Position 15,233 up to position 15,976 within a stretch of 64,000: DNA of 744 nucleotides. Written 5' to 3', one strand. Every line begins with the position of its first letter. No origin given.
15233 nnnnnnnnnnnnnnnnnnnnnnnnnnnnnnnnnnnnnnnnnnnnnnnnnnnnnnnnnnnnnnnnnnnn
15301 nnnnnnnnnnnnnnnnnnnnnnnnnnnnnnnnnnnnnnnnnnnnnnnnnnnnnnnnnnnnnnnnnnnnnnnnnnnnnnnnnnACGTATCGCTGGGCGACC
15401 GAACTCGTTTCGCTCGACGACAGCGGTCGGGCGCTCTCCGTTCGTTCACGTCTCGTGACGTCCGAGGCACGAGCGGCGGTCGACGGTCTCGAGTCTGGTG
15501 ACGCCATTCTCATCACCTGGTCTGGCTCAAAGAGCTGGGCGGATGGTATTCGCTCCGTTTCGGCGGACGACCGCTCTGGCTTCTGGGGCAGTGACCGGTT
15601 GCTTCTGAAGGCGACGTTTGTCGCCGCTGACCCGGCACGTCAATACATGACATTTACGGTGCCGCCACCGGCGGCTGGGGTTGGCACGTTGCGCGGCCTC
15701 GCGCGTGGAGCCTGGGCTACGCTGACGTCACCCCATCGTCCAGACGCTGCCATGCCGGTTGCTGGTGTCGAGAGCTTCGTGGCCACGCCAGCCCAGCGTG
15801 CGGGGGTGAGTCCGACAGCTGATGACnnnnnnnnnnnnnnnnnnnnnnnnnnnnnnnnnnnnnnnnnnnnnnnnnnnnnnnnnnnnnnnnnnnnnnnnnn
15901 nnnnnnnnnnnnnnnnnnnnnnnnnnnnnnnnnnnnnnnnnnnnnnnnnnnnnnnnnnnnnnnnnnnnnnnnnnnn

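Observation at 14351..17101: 916-aa secreted protein composed of six tandem ~145-aa repeats of a domain I cannot assign to any known family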

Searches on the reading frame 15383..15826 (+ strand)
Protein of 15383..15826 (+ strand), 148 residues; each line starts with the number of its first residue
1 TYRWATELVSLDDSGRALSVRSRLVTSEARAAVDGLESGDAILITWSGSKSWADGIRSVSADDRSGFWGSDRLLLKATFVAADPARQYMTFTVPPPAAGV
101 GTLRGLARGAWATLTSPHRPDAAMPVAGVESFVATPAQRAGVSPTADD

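Call 3: search_protein_families(library=pfam, proteins=[window:15383-15826:+], max_evalue=10)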
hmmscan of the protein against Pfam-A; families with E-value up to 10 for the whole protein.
window:15383-15826:+ (148 aa): 0 families

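Call 4: search_protein_families(library=ncbifam, proteins=[window:15383-15826:+], max_evalue=10)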
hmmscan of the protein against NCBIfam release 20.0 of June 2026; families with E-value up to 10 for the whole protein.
window:15383-15826:+ (148 aa): 0 families

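Call 22: predict_structure(alignment_id=A2)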
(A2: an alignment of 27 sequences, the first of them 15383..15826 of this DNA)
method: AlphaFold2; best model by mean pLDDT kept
length: 148 residues; sequences in the alignment: 27
mean_pLDDT: 89.4   pTM: 0.82
mean pLDDT of the five models: 89.4, 88.7, 87.9, 86.2, 85.2
residues with pLDDT >= 90: 111; 70-90: 18; 50-70: 18; < 50: 1
segments of 3 or more residues with pLDDT < 50: none
pLDDT, mean of each block of 10 residues (from residue 1): 96 95 97 97 94 95 78 93 97 94 94 91 85 62 67
secondary structure, 60 per line:
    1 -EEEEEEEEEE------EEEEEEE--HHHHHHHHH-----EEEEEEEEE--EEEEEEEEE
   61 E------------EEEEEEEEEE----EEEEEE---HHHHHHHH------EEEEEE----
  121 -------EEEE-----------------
elements in order: E2-11 E18-24 H27-35 E41-49 E52-61 E74-83 E88-93 H97-104 E111-116 E128-131

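Call 25: fold_search(model_id=the predicted structure, library=pdb)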
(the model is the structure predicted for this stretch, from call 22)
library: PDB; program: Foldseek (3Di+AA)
matches with E <= 10: 754; with E <= 0.001: 0
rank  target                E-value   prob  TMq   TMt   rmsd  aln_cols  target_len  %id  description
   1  6geh                  7.7e-03  0.95  0.30  0.20   9.6       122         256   10  Structure and reactivity of a siderophore-interacting protein from the marine bacterium Shewanella reveals unanticipated (released 2018-11-21)
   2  7lrn_A                8.6e-03  0.97  0.33  0.23   8.2       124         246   12  Structure of the Siderophore Interacting Protein from Acinetbacter baumannii (released 2021-07-21)
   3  7lrn_B                1.6e-02  0.95  0.33  0.22   7.7       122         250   12  Structure of the Siderophore Interacting Protein from Acinetbacter baumannii (released 2021-07-21)
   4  6tek_A                3.0e-02  0.80  0.29  0.21   8.1       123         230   13  Structure of siderophore interaction domain of IrtAB (released 2020-04-01)
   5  7xlz_A                5.9e-02  0.75  0.28  0.20   8.8       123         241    9  Structure of siderophore-interacting protein from Vibrio anguillarum (released 2023-05-31)
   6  4yhb_B                5.9e-02  0.54  0.29  0.20   9.6       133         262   16  Crystal structure of a siderophore utilization protein from T. fusca (released 2015-07-15)
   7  4yhb_A                7.0e-02  0.66  0.30  0.21   7.3       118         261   15  Crystal structure of a siderophore utilization protein from T. fusca (released 2015-07-15)
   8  6k2l_B                8.2e-02  0.66  0.30  0.22   8.7       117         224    8  Crystal structure of the Siderophore-interacting protein SipS from Aeromonas hydrophila (released 2019-06-12)
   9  6o0a                  8.7e-02  0.47  0.26  0.13   9.1       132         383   12  Crystal structure of flavohemoglobin from Malassezia yamatoensis with bound FAD and heme determined by iron SAD phasing (released 2019-03-06)
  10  4yry_C                1.0e-01  0.69  0.29  0.19   8.6       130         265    9  Insights into flavin-based electron bifurcation via the NADH-dependent reduced ferredoxin-NADP oxidoreductase structur (released 2015-07-08)
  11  8ftm_A                1.0e-01  0.66  0.29  0.09   7.9       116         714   13  Setx-ssRNA-ADP-SO4 complex (released 2023-10-25)
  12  5jca_S                1.2e-01  0.82  0.33  0.20   7.8       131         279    7  NADP(H) bound NADH-dependent Ferredoxin:NADP Oxidoreductase (NfnI) from Pyrococcus furiosus (released 2017-04-12)
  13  5mzn                  1.2e-01  0.57  0.29  0.10   7.5       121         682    7  Helicase Sen1 (released 2017-04-19)
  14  8fth                  1.2e-01  0.60  0.28  0.05   7.7       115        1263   13  Chaetomium thermophilum SETX - NPPC internal deletion (released 2023-10-25)
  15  7xlz_B                1.3e-01  0.47  0.29  0.20   9.4       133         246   10  Structure of siderophore-interacting protein from Vibrio anguillarum (released 2023-05-31)
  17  9qdq_A                1.3e-01  0.28  0.25  0.07  11.1       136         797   11  Cryo-EM structure of Upf1-Nmd4-Ebs1 in complex with RNA (released 2025-10-22)
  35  9nf0_C                3.8e-01  0.35  0.28  0.18   7.0       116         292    7  Structure of the NADPH-bound Pyrococcus furiosus SHI complex (released 2025-07-09)
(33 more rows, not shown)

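Call 26: fold_search(model_id=the predicted structure, library=viral)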
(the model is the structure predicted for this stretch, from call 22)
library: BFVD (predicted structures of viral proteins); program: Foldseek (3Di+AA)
matches with E <= 10: 456; with E <= 0.001: 0
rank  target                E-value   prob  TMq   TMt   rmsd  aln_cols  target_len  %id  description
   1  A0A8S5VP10            1.5e-01  0.14  0.20  0.08  12.3       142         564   13  (no name in the UniProt tables at hand)
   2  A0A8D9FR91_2          2.8e-01  0.33  0.26  0.04   8.8        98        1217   11  Uncharacterized protein [uncultured marine phage]
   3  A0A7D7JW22            3.0e-01  0.04  0.14  0.03  18.3       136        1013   12  (no name in the UniProt tables at hand)
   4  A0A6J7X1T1            3.1e-01  0.07  0.18  0.09  13.0       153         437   13  Major capsid protein Gp5 [uncultured Caudovirales phage]
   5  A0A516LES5            3.3e-01  0.60  0.27  0.14   6.4        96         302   17  (no name in the UniProt tables at hand)
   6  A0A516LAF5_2          3.3e-01  0.41  0.23  0.04   7.1        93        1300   15  (no name in the UniProt tables at hand)
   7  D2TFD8                3.3e-01  0.11  0.24  0.08  17.4       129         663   16  (no name in the UniProt tables at hand)
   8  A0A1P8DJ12            3.7e-01  0.16  0.28  0.15  14.4       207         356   10  (no name in the UniProt tables at hand)
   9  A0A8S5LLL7            3.9e-01  0.16  0.25  0.14  17.4       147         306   13  Head fiber protein [Siphoviridae sp. ctvok7]
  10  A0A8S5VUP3            4.4e-01  0.09  0.25  0.19  17.6       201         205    8  (no name in the UniProt tables at hand)
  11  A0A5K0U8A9            4.7e-01  0.07  0.18  0.09  11.1       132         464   11  Alkaline phosphatase family protein [Yasminevirus sp. GU-2018]
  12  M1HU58                4.9e-01  0.35  0.22  0.37   5.1        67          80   18  (no name in the UniProt tables at hand)
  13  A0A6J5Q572            5.2e-01  0.09  0.21  0.13  13.8       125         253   14  Uncharacterized protein [uncultured Caudovirales phage]
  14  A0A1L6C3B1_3          5.5e-01  0.02  0.13  0.03  18.4       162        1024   10  (no name in the UniProt tables at hand)
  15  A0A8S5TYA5            5.9e-01  0.09  0.21  0.28  11.6       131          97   13  Uncharacterized protein [Myoviridae sp. ctPkm1]
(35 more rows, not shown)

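Call 27: search_protein_representatives(alignment_id=A2)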
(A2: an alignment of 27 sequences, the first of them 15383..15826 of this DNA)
Query: 27 sequences, 146 profile positions. Proteins with E-value up to 0.001 (for the whole library): 313; up to 1e-10: 217; up to 1e-30: 42. The best 150 are listed.
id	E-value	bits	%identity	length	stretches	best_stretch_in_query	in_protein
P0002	0.0e+00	1099.6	-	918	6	2-140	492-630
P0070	1.4e-244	816.4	-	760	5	1-138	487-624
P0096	1.3e-204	686.7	-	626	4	1-143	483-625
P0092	2.9e-199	669.4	-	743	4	1-142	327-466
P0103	5.8e-183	616.5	-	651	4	1-143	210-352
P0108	1.2e-180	609.0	-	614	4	2-140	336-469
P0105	1.9e-156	530.6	-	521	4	2-140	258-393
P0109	2.4e-152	517.2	-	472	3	1-140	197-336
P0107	1.6e-121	417.3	-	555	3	1-143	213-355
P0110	2.9e-121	416.4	-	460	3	2-140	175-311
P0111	6.1e-119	408.9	-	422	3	1-142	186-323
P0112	1.9e-114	394.3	-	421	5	2-138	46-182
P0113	1.7e-106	368.5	-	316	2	1-138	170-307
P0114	3.0e-94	328.8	-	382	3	2-140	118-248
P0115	3.7e-86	302.5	-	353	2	1-143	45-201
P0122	6.5e-55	201.2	-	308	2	1-136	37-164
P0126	2.1e-35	137.9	-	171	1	1-138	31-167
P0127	9.8e-35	135.7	-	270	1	1-136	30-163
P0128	4.1e-34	133.7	-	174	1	2-138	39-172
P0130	1.3e-33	132.1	-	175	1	1-135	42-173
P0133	3.6e-33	130.7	-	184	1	2-140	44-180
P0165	3.1e-26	108.2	-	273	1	1-141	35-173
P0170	2.2e-25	105.4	-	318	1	1-133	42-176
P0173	4.4e-25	104.4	-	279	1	1-137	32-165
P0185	3.3e-23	98.3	-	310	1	2-137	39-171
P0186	5.4e-23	97.7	-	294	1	2-134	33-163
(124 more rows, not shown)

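Call 30: search_protein_families(library=pfam, proteins=[P0126, P0128, P0130, P0133, P0127, P0165, P0170, P0173, P0185, P0122], max_evalue=1)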
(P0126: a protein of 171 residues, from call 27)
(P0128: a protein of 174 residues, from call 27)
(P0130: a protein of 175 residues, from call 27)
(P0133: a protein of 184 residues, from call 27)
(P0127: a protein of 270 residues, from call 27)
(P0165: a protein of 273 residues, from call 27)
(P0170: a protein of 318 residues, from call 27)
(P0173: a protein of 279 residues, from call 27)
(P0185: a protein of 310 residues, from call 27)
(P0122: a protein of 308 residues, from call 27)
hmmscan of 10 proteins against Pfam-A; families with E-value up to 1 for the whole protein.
P0126 (171 aa): 3 families
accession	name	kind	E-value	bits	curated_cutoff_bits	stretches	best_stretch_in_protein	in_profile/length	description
PF11604.15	CusF_Ec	-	0.012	15.8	27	0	129-152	42-65/72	Copper binding periplasmic protein CusF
PF21571.2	ArgZ-like_C_1st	-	0.047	14.1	27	1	84-118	50-83/84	Arginine dihydrolase ArgZ-like, C-terminal, first region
PF04335.19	VirB8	-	0.051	13.8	23.2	1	7-57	26-70/213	VirB8 protein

P0128 (174 aa): 0 families

P0130 (175 aa): 0 families

P0133 (184 aa): 0 families

P0127 (270 aa): 0 families

P0165 (273 aa): 2 families
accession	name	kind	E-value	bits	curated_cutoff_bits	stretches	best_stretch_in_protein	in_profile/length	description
PF11604.15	CusF_Ec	-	0.041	14.2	27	0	40-64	6-30/72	Copper binding periplasmic protein CusF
PF09926.15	DUF2158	-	0.041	14.1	22.3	0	118-146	3-31/50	Uncharacterized small protein (DUF2158)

P0170 (318 aa): 5 families
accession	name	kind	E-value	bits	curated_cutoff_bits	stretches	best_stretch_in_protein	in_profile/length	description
PF01322.25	Cytochrom_C_2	-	2e-06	29.2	26.5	1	245-302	66-121/121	Cytochrome C'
PF18614.7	RNase_II_C_S1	-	0.031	14.6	26.6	1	109-136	31-58/59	RNase II-type exonuclease C-terminal S1 domain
PF24760.1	TPR_IF140_C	-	0.13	13.1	27.4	1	195-271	11-84/124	IF140 C-terminal TPR domain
PF11845.13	Tll0287-like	-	0.17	12.7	24.1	1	257-316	70-133/144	Tll0287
PF07361.16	Cytochrom_B562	-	0.23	12.5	30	0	198-237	50-89/102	Cytochrome b562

P0173 (279 aa): 3 families
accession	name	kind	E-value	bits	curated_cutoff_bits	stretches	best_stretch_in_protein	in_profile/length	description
PF20264.4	DUF4784_N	-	0.0048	17.7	24.2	1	64-128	13-81/107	DUF4784 N-terminal Ig-like domain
PF12389.13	Peptidase_M73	-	0.018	15.3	22.5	1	18-73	10-65/196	Camelysin metallo-endopeptidase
PF02382.20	RTX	-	0.021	14.9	26.8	1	82-134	222-272/311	N-terminal domain in RTX protein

P0185 (310 aa): 0 families

P0122 (308 aa): 0 families

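Call 31: list_cluster_members(proteins=[P0126, P0128, P0130, P0133, P0127, P0165, P0170, P0173, P0185, P0122])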
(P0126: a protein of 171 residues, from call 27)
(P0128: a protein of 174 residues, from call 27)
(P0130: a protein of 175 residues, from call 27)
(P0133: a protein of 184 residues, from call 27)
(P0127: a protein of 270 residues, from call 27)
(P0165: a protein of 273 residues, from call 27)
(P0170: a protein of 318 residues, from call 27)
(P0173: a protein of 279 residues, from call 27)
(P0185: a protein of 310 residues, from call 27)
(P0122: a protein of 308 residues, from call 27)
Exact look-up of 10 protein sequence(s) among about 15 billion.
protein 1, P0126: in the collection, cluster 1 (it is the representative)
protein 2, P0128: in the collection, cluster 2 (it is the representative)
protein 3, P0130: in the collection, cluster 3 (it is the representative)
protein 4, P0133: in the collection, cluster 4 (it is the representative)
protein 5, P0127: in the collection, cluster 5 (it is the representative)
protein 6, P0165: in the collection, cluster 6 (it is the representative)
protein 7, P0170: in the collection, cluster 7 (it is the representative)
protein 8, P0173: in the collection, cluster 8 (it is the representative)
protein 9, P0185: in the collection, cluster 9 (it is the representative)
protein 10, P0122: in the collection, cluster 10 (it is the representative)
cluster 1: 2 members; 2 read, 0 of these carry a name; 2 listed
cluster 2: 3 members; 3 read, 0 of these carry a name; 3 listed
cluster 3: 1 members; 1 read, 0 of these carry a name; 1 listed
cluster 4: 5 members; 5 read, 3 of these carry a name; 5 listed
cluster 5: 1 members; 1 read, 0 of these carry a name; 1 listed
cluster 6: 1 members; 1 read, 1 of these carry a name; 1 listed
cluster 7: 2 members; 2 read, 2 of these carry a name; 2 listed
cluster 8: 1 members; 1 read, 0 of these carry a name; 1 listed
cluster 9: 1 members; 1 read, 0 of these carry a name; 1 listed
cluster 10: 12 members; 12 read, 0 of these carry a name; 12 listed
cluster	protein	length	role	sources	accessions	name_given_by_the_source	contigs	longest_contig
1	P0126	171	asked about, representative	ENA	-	-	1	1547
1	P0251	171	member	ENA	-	-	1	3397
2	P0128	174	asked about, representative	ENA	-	-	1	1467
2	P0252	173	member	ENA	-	-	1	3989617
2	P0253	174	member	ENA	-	-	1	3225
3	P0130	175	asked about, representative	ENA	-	-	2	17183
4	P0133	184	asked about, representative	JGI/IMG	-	hypothetical protein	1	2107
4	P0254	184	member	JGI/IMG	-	hypothetical protein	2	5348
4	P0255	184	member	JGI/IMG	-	hypothetical protein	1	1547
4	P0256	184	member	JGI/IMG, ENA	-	-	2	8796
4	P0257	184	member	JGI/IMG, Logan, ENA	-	-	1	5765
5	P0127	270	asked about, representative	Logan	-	-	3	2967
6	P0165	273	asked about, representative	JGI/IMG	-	hypothetical protein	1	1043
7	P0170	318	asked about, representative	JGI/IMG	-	cytochrome c556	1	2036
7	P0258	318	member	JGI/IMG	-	cytochrome c556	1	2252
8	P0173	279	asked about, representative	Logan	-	-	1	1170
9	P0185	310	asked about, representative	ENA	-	-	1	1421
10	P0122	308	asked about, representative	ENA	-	-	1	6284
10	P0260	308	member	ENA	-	-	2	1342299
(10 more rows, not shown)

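Call 32: find_encoding_contigs(protein=P0252, flank=7000, max_places=2)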
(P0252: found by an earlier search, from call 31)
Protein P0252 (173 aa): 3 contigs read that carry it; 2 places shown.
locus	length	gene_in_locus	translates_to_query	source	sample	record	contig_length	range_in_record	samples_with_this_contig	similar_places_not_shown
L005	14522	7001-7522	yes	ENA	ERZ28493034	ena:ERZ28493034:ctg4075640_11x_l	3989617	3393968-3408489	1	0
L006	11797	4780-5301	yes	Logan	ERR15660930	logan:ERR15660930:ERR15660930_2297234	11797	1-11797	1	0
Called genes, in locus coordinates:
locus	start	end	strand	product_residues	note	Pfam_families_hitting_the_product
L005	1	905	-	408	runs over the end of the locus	PF07995:GSDH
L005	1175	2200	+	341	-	PF08100:Dimerisation, PF00891:Methyltransf_2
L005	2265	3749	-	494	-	PF00753:Lactamase_B, PF12706:Lactamase_B_2 (faint)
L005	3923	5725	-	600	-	PF00989:PAS (faint), PF08448:PAS_4, PF13426:PAS_9 (faint), PF08447:PAS_3, PF07730:HisKA_3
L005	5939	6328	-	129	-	-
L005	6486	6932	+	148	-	PF00011:HSP20, PF17886:ArsA_HSP20 (weak)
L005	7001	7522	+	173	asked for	-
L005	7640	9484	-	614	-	-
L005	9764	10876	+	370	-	-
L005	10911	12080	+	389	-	PF00990:GGDEF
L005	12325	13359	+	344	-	PF02424:ApbE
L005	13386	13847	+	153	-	-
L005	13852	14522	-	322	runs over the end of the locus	PF12801:Fer4_5, PF27538:NosR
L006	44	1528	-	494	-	PF00753:Lactamase_B, PF12706:Lactamase_B_2 (faint)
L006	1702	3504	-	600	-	PF00989:PAS (faint), PF08448:PAS_4, PF13426:PAS_9 (faint), PF08447:PAS_3, PF07730:HisKA_3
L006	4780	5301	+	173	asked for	-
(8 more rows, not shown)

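Call 33: find_encoding_contigs(protein=P0260, flank=7000, max_places=2)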
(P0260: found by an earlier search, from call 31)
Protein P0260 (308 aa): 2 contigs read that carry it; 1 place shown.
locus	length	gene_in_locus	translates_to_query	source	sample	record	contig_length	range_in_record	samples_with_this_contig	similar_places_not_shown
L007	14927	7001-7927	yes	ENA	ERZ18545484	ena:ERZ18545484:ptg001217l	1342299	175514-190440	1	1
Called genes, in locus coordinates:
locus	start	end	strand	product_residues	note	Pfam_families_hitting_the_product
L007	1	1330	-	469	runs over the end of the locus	PF02812:ELFV_dehydrog_N, PF00208:ELFV_dehydrog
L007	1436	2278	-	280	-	PF01435:Peptidase_M48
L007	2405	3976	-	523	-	PF00089:Trypsin, PF13365:Trypsin_2, PF13180:PDZ_2, PF17820:PDZ_6, PF00595:PDZ, PF13180:PDZ_2, PF17820:PDZ_6 (weak)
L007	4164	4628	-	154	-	PF00011:HSP20, PF17886:ArsA_HSP20 (weak)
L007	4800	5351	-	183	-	-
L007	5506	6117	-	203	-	PF22381:Staph_reg_Sar_Rot (faint), PF01047:MarR, PF12802:MarR_2, PF13463:HTH_27 (weak)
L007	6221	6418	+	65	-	-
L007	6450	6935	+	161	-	PF00011:HSP20, PF17886:ArsA_HSP20 (faint)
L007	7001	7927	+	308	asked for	-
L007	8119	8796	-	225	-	PF00089:Trypsin, PF13365:Trypsin_2, PF00595:PDZ (faint), PF17820:PDZ_6 (faint), PF13180:PDZ_2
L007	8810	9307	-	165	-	PF13365:Trypsin_2 (weak)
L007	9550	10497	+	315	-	PF20392:DUF6687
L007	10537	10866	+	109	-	-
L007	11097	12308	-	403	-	-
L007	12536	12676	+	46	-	-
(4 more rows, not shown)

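Call 40: find_related_loci(query=A4, collection=genome_contigs, flank=6000)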
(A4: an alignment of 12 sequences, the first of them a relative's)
Query A4 (174 aa) in genome_contigs; peptide patterns used: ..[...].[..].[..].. (x = any residue, [..] = any of these).
88 stretches matched a pattern; 28 encode a relative of the query (tblastn E <= 1e-3); 28 distinct loci.
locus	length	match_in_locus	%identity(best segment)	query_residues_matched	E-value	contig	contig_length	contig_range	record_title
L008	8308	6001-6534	53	1-174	6e-59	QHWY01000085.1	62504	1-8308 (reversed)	MAG: Acidobacteria bacterium isolate gp5 AA68 14_1009_16_30cm_scaffold_355_curated, whole genome shotgun sequence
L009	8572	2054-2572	52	1-167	4e-53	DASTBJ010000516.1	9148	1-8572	MAG TPA_asm: Terriglobia bacterium isolate SMAG_U761 k141_81882, whole genome shotgun sequence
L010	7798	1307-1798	52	7-173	1e-51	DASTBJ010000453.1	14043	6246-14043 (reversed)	MAG TPA_asm: Terriglobia bacterium isolate SMAG_U761 k141_286531, whole genome shotgun sequence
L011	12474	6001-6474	48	14-170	2e-43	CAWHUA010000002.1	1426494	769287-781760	MAG: Vicinamibacterales bacterium isolate MFD05747.bin.1.108 genome assembly, contig: contig_1936, whole genome shotgun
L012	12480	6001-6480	45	14-172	1e-41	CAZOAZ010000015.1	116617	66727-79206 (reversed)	MAG TPA_asm: uncultured Bifidobacterium sp. isolate SRP237561_co1_82 genome assembly, contig: NODE_195_length_116617_cov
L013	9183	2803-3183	50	39-167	9e-37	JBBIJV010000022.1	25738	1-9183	MAG: Rhodospirillaceae bacterium isolate FAS170219_bin_170 NODE_724_length_25738_cov_2.08453, whole genome shotgun seque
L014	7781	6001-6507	35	10-174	3e-33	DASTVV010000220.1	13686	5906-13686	MAG TPA_asm: Gemmatimonadaceae bacterium isolate SMAG_U2368 k141_500740, whole genome shotgun sequence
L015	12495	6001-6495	43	8-167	2e-31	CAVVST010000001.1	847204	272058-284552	MAG: uncultured Acidobacteriota bacterium isolate MFD02840.bin.2.185 genome assembly, contig: contig_15690, whole genome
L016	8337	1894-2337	36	31-174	5e-30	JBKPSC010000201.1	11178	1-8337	MAG: Acidobacteriota bacterium isolate GS_EKS_MAG_00032 GS_EKS_000002991096, whole genome shotgun sequence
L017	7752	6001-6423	38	31-167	4e-30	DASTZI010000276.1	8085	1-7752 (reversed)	MAG TPA_asm: Vicinamibacterales bacterium isolate SMAG_U2464 k141_446409, whole genome shotgun sequence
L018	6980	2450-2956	33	10-174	6e-30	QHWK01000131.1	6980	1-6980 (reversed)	MAG: Acidobacteria bacterium isolate gp6 AA45 14_1009_16_20cm_scaffold_7571_curated, whole genome shotgun sequence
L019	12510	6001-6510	37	11-174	9e-29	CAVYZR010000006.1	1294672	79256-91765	MAG: uncultured Acidobacteriota bacterium isolate MFD02242.bin.1.228 genome assembly, contig: contig_6037, whole genome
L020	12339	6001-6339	47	39-152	8e-25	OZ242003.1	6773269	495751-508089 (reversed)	MAG: Vicinamibacterales bacterium isolate a81303e6-5222-43c3-8420-e6164aabff0e genome assembly, chromosome: 1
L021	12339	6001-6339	45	39-152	2e-24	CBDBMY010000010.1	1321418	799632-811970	MAG: Vicinamibacterales bacterium isolate 1d7dac56-2cc5-4fd2-8ca4-0117aeca4273 genome assembly, contig: contig_10, whole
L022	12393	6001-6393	41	39-170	2e-24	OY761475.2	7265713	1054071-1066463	MAG: Vicinamibacterales bacterium isolate 01def6b1-0c8c-435d-859a-076764f3ef92 genome assembly, chromosome: 1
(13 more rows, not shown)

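Call 48: search_protein_families(library=pfam, alignment_id=A3, max_evalue=1)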
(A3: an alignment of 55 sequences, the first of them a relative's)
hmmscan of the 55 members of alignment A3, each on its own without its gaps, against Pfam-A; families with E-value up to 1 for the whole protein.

A. member 1, P0128 (174 aa): 0 families

B. families by the number of members that match (of 55 scanned): 35 families (the first 25 are shown)
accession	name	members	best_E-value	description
PF11604.15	CusF_Ec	6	0.00094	Copper binding periplasmic protein CusF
PF21166.2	LSM12_LSM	6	0.0039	LSM12, LSM domain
PF12389.13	Peptidase_M73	2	0.00054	Camelysin metallo-endopeptidase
PF18614.7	RNase_II_C_S1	2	0.02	RNase II-type exonuclease C-terminal S1 domain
PF21571.2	ArgZ-like_C_1st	2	0.047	Arginine dihydrolase ArgZ-like, C-terminal, first region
PF14801.12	TrmI-like_N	2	0.2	TrmI-like N-terminal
PF00296.26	Bac_luciferase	1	0.00028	Luciferase-like monooxygenase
PF24168.1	PB4_spike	1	0.004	Straight fiber protein PB4 spike domain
PF25583.1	WCX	1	0.0045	WCX domain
PF19525.4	Ets1_N_flank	1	0.0047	Ets1 N-terminal flanking region of Ets domain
PF18755.6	RAMA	1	0.0081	Restriction Enzyme Adenine Methylase Associated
PF01336.31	tRNA_anti-codon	1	0.0088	OB-fold nucleic acid binding domain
PF12857.13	TOBE_3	1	0.025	TOBE-like domain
PF08402.16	TOBE_2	1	0.04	TOBE domain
PF16450.11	Prot_ATP_ID_OB_C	1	0.05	Proteasomal ATPase OB C-terminal domain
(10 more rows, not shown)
